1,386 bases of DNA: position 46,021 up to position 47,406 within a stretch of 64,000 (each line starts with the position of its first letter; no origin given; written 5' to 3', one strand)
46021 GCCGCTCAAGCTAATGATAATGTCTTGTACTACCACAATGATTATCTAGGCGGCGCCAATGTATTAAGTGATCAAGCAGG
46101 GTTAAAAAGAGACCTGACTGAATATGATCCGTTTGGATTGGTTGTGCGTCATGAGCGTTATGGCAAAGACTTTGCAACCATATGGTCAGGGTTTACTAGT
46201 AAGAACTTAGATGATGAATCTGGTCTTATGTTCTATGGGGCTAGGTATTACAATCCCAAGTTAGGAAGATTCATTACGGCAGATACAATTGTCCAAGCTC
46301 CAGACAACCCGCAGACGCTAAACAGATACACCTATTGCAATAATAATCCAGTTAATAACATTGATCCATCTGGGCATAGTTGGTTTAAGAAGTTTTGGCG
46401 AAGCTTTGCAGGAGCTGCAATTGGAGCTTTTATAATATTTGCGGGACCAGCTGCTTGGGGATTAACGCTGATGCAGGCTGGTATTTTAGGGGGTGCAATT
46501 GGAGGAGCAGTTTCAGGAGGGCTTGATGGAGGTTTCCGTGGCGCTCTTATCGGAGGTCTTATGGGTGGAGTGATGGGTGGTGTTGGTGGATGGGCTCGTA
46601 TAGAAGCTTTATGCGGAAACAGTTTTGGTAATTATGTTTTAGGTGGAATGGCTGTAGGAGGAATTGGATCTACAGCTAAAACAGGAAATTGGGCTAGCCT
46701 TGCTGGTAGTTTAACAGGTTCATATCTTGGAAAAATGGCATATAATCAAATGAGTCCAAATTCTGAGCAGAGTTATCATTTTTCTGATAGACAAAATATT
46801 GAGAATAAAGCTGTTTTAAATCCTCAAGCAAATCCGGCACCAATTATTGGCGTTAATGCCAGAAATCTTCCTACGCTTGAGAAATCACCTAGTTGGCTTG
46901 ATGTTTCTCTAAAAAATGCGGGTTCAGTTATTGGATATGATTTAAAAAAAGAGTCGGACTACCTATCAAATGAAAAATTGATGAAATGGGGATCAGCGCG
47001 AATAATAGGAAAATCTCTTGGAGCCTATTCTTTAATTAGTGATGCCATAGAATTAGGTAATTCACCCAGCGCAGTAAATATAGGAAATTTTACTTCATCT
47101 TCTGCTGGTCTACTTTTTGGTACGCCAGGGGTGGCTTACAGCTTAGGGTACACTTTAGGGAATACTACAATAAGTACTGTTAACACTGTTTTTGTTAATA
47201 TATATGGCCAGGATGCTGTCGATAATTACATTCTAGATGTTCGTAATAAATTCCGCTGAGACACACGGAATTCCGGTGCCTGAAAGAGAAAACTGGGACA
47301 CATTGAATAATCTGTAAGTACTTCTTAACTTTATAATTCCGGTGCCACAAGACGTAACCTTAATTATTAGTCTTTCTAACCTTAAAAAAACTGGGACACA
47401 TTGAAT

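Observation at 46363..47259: Paralog 1: variable C-terminal payload after conserved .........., with glycine-zipper module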

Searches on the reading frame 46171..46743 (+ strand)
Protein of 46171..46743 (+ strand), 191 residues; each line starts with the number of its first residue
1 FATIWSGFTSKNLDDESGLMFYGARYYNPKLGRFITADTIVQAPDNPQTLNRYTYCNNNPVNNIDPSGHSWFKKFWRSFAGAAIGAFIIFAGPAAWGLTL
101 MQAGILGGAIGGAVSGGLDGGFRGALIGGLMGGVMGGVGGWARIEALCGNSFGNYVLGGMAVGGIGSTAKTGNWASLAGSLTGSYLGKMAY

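Call 25: find_homologous_proteins(query=window:46171-46743:+, max_evalue=0.001)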
Query window:46171-46743:+ (191 aa): 67 proteins with E <= 0.001 among 1959 candidates.
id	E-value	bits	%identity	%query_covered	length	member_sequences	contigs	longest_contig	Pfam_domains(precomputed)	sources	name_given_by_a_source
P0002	2.0e-50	189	73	38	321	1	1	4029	-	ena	-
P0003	2.3e-30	124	50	65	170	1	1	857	PF25023.2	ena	-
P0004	2.8e-29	120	75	35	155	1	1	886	PF25023.2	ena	-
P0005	1.7e-25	108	70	36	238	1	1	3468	PF25023.2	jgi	jgi:RHS repeat-associated protein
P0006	1.8e-25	108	44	68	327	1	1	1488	PF25023.2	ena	-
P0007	6.2e-25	106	72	36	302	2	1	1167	PF05593.20,PF25023.2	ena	-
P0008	1.3e-23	102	55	37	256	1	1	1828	PF25023.2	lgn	-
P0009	7.1e-21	93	65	35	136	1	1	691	PF25023.2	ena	-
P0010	5.7e-20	90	60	39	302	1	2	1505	PF25023.2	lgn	-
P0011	1.5e-19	89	67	32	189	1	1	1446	PF25023.2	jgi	jgi:RHS repeat-associated protein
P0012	1.5e-17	82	50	54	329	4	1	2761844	PF25023.2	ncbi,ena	-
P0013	2.2e-17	81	40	58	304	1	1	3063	-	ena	-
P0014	2.3e-17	81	62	28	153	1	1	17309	-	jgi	jgi:uncharacterized protein RhaS with RHS repeats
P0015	6.4e-17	80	49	51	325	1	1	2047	-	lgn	-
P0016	2.3e-16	78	61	34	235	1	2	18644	PF25023.2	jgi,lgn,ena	-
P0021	3.4e-15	74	51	38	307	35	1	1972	-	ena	-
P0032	1.3e-12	66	37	66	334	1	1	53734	-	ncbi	-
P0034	2.9e-12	65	34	88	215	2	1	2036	PF13403.12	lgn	-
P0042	1.5e-9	56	43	39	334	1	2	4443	-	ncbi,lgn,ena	-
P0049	1.7e-8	52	34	64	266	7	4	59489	PF14040.12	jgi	jgi:RHS repeat-associated protein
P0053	5.8e-8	51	80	16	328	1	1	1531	PF14021.13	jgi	jgi:hypothetical protein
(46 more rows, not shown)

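Call 41: find_encoding_contigs(protein=P0002, flank=5000, max_places=3)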
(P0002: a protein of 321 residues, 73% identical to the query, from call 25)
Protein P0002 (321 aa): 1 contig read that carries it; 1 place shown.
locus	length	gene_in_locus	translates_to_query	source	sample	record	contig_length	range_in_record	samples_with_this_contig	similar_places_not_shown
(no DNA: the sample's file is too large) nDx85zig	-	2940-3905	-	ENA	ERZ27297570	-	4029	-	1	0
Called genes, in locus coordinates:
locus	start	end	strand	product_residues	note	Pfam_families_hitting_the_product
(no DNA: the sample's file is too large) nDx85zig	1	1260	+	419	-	?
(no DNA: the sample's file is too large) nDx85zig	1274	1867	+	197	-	PF00565:SNase (faint)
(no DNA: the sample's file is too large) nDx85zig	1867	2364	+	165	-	-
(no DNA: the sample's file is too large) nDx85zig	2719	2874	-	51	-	-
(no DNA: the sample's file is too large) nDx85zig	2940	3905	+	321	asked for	-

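Call 78: search_protein_families(library=pfam, proteins=[P0049, P0053, P0034, P0015, P0032, P0042, P0013, P0021], max_evalue=0.01)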
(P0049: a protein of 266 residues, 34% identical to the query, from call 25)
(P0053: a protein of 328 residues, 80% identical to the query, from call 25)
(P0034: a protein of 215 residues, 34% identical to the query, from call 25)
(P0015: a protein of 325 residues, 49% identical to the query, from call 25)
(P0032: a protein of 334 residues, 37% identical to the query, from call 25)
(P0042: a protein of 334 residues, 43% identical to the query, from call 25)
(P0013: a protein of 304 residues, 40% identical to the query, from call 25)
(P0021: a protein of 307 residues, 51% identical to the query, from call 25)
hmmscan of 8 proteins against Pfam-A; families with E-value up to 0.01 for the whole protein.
P0049 (266 aa): 1 family
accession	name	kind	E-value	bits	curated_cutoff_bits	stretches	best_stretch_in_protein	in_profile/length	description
PF14040.12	DNase_NucA_NucB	-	5.8e-17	62.5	23.8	1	209-264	45-100/100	Deoxyribonuclease NucA/NucB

P0053 (328 aa): 1 family
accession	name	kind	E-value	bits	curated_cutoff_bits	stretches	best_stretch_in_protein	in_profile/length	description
PF14021.12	TNT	-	8.8e-21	74.6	27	1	244-328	4-88/88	Tuberculosis necrotizing toxin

P0034 (215 aa): 2 families
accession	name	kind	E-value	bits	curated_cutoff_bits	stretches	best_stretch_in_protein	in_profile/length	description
PF13403.11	Hint_2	-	1.2e-05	26.2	28.4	1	172-202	2-32/147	Hint domain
PF07591.16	PT-HINT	-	0.0021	18.8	27.7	1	178-213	1-36/137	Pretoxin HINT domain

P0015 (325 aa): 0 families

P0032 (334 aa): 0 families

P0042 (334 aa): 0 families

P0013 (304 aa): 0 families

P0021 (307 aa): 1 family
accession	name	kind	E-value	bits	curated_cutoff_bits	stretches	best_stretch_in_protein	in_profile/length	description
PF15535.12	Ntox37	-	0.0055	17.7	27.8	1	243-296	12-66/78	Bacterial toxin 37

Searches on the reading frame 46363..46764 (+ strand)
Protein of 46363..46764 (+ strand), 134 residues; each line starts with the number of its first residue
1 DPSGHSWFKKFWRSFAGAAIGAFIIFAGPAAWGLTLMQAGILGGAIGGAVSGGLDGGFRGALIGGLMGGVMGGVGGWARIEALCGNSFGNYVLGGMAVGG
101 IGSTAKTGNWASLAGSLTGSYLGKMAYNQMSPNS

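Call 73: predict_structure(alignment_id=A2)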
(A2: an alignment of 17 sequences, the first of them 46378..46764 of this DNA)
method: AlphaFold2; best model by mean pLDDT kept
length: 129 residues; sequences in the alignment: 17
mean_pLDDT: 60.1   pTM: 0.35
mean pLDDT of the five models: 60.1, 55.7, 55.7, 55.3, 48.6
residues with pLDDT >= 90: 2; 70-90: 49; 50-70: 26; < 50: 52
segments of 3 or more residues with pLDDT < 50: 29-58, 60-79
pLDDT, mean of each block of 10 residues (from residue 1): 88 77 53 39 37 48 37 41 61 70 78 80 72
secondary structure, 60 per line:
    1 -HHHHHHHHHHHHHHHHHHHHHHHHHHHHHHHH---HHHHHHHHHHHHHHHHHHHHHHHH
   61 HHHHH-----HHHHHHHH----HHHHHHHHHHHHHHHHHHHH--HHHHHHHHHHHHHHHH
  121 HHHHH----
elements in order: H2-33 H37-65 H71-78 H83-102 H105-125

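Call 75: fold_search(model_id=the predicted structure, library=pdb)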
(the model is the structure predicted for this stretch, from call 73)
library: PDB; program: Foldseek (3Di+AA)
matches with E <= 10: 0; with E <= 0.001: 0
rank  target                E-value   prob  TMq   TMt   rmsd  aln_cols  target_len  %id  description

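Call 84: find_related_loci(query=A3, collection=metagenome_contigs, flank=4000)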
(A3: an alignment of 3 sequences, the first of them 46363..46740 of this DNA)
Query A3 (126 aa) in metagenome_contigs; peptide patterns used: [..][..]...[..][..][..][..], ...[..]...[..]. (x = any residue, [..] = any of these).
419 stretches matched a pattern; 10 encode a relative of the query (tblastn E <= 1e-3); 10 distinct loci.
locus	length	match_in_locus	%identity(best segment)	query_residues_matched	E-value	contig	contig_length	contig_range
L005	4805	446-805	54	1-123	6e-19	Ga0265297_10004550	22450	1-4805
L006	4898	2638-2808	55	1-59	5e-13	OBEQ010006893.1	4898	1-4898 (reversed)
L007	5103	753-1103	49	1-120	2e-12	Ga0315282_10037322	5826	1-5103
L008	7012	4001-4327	55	1-112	2e-12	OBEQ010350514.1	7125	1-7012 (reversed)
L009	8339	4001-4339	44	1-113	6e-9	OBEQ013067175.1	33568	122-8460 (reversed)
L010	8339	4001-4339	44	1-113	6e-9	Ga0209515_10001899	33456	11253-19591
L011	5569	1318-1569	45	1-75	6e-9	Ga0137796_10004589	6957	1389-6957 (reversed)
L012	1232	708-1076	54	1-126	6e-7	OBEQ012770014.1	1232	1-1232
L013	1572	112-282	57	1-57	3e-6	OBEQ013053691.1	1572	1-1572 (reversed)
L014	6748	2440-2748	43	1-113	8e-6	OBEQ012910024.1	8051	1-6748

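Call 86: search_protein_families(library=pfam, proteins=[L006:2641-3549:+, L007:756-1646:+, L008:4001-4864:+, L009:4001-4873:+, L013:112-1011:+, L014:2440-3315:+, L007:1658-2032:+, L008:4916-5461:+, L009:4888-5451:+, L013:1026-1403:+], max_evalue=0.01)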
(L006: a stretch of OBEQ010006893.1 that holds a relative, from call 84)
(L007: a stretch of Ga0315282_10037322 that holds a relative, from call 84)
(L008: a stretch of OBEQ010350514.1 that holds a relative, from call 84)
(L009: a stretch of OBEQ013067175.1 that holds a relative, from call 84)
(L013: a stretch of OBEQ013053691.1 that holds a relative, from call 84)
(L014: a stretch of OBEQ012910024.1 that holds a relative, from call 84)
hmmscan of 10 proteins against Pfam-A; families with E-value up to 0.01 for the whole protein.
L006:2641-3549:+ (303 aa): 0 families

L007:756-1646:+ (297 aa): 1 family
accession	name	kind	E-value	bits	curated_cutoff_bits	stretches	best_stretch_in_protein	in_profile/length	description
PF13441.11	Gly-zipper_YMGG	-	0.0046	17.1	28.9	1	39-78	3-43/45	YMGG-like Gly-zipper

L008:4001-4864:+ (288 aa): 0 families

L009:4001-4873:+ (291 aa): 0 families

L013:112-1011:+ (300 aa): 0 families

L014:2440-3315:+ (292 aa): 0 families

L007:1658-2032:+ (125 aa): 0 families

L008:4916-5461:+ (182 aa): 0 families

L009:4888-5451:+ (188 aa): 0 families

L013:1026-1403:+ (126 aa): 1 family
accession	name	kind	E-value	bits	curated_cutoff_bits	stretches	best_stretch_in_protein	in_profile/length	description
PF15631.11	Imm-NTF2-2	-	5.3e-06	26.9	26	1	69-120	13-62/68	NTF2 fold immunity protein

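Call 88: search_protein_families(library=pfam, proteins=[L009:2-4000:+, L008:2-4000:+, L014:1-2439:+], max_evalue=0.0001)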
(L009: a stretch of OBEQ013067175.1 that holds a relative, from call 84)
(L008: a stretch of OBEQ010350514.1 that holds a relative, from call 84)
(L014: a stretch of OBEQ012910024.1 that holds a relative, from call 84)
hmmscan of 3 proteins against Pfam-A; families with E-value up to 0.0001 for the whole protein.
L009:2-4000:+ (1333 aa): 4 families
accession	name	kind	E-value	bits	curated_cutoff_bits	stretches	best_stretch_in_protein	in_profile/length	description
PF05593.20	RHS_repeat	-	1.1e-38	131.2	22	4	820-854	1-35/38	RHS Repeat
PF12256.14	TcdB_toxin_midN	-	3.3e-31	108.4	24.8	1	233-377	24-174/181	Insecticide toxin TcdB middle/N-terminal region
PF13517.12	FG-GAP_3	-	3.7e-22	79.1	26.9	3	19-91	1-60/61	FG-GAP-like repeat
PF01839.29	FG-GAP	-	4.3e-14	52.4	22.1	0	187-201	6-20/37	FG-GAP repeat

L008:2-4000:+ (1333 aa): 4 families
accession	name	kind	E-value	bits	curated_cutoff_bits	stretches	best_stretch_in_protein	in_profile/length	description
PF05593.20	RHS_repeat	-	1.4e-41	140.6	22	2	713-742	1-30/38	RHS Repeat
PF12256.14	TcdB_toxin_midN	-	1.8e-20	73.4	24.8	1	122-267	17-173/181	Insecticide toxin TcdB middle/N-terminal region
PF13517.12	FG-GAP_3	-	2.9e-06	28.2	26.9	1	39-96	2-59/61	FG-GAP-like repeat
PF03527.20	RHS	-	2.3e-05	24.6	27.9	0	1231-1265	1-35/38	RHS protein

L014:1-2439:+ (813 aa): 1 family
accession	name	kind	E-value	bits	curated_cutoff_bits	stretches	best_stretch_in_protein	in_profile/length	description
PF05593.20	RHS_repeat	-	9.3e-12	45.5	22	0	352-390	1-37/38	RHS Repeat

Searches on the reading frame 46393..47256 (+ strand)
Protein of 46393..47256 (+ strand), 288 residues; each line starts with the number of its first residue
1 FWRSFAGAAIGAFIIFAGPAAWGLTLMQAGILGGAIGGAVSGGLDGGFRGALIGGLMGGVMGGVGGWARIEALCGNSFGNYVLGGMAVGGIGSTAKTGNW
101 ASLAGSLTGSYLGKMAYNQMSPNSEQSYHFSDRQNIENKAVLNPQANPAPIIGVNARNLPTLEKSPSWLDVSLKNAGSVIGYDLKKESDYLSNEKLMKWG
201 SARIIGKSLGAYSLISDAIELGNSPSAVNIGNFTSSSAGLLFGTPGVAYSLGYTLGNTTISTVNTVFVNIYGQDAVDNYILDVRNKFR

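Call 10: search_protein_families(library=pfam, proteins=[window:46393-47256:+], max_evalue=10)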
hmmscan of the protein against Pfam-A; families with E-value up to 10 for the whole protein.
window:46393-47256:+ (288 aa): 0 families

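Call 11: search_protein_families(library=ncbifam, proteins=[window:46393-47256:+], max_evalue=10)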
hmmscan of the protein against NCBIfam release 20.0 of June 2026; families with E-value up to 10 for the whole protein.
window:46393-47256:+ (288 aa): 0 families

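Call 12: search_solved_structures(query=window:46393-47256:+, max_evalue=10)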
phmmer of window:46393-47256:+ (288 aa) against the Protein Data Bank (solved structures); distinct sequences matched with E-value up to 10: 0.

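Call 13: find_homologous_proteins(query=window:46393-47256:+, max_evalue=0.01)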
Query window:46393-47256:+ (288 aa): 1 proteins with E <= 0.01 among 8000 candidates.
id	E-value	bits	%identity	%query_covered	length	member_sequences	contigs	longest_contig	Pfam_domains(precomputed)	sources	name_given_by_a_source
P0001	4.3e-19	87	51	35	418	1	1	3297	-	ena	-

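Call 40: find_encoding_contigs(protein=P0001, flank=5000, max_places=3)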
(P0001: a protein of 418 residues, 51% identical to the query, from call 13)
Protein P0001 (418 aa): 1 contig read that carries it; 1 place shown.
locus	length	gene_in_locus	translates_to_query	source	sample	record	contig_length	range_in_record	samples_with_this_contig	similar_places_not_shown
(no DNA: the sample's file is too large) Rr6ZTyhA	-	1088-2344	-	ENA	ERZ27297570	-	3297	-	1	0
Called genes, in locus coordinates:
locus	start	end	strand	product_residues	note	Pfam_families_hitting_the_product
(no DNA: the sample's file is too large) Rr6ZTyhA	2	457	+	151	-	?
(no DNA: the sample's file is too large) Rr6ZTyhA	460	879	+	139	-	-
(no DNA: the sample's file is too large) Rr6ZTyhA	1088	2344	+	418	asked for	-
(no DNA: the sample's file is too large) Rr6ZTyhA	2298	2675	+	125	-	-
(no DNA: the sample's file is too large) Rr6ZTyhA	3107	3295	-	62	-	?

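Call 44: search_protein_families(library=pfam, alignment_id=A1, max_evalue=0.001)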
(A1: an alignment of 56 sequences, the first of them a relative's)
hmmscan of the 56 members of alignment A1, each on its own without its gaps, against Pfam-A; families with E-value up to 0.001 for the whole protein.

A. member 1, P0001 (418 aa): 0 families

B. families by the number of members that match (of 56 scanned): 8 families
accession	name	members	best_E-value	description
PF25023.1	TEN_YD-shell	2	5.9e-07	Teneurin YD-shell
PF03527.20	RHS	2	3.3e-05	RHS protein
PF05593.20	RHS_repeat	2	9.2e-05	RHS Repeat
PF13441.11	Gly-zipper_YMGG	2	0.0001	YMGG-like Gly-zipper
PF14021.12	TNT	1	8.8e-21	Tuberculosis necrotizing toxin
PF14040.12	DNase_NucA_NucB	1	5.8e-17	Deoxyribonuclease NucA/NucB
PF13403.11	Hint_2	1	1.2e-05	Hint domain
PF04830.18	DUF637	1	0.00046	Possible hemagglutinin (DUF637)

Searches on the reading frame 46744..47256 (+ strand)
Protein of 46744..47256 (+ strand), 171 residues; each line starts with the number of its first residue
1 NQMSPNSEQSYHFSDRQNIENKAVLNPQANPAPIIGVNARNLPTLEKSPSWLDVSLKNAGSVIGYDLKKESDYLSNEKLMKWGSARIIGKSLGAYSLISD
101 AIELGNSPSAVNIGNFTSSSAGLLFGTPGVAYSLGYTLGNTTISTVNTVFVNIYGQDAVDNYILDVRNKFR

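Call 24: search_protein_representatives(protein=window:46744-47256:+)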
Query: 171 residues. Proteins with E-value up to 0.001 (for the whole library): 0; up to 1e-10: 0; up to 1e-30: 0. The best 0 are listed.

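Call 42: predict_structure(protein=window:46744-47256:+)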
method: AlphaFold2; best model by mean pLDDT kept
length: 171 residues; sequences in the alignment: 1
mean_pLDDT: 29.1   pTM: 0.15
mean pLDDT of the five models: 29.1, 28.1, 27.1, 26.9, 26.2
residues with pLDDT >= 90: 0; 70-90: 0; 50-70: 0; < 50: 171
segments of 3 or more residues with pLDDT < 50: 1-171
pLDDT, mean of each block of 10 residues (from residue 1): 33 33 28 26 28 25 27 30 28 26 28 32 33 29 30 31 29 29
secondary structure, 60 per line:
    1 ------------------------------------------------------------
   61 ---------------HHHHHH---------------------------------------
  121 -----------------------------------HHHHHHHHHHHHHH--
elements in order: H76-81 H156-169

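Call 51: find_related_loci(query=window:46744-47256:+, collection=metagenome_contigs, flank=8000)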
Query window:46744-47256:+ (171 aa) in metagenome_contigs; peptide patterns used: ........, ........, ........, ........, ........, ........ (x = any residue, [..] = any of these).
188 stretches matched a pattern, but none encodes a relative of the query by tblastn (E <= 1e-3).

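Call 70: search_dna_similar(query=window:46744-47256:+, collection=plasmids, mode=protein, max_evalue=0.01)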
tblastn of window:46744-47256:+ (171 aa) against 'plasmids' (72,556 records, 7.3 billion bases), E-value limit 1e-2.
No match.

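Call 71: search_dna_similar(query=window:46744-47256:+, collection=phages, mode=protein, max_evalue=0.01)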
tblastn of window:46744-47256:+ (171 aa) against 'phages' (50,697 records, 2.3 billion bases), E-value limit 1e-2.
No match.

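Call 72: find_related_loci(query=window:46744-47256:+, collection=viral_contigs)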
Query window:46744-47256:+ (171 aa) in viral_contigs; peptide patterns used: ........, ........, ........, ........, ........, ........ (x = any residue, [..] = any of these).
14 stretches matched a pattern, but none encodes a relative of the query by tblastn (E <= 1e-3).
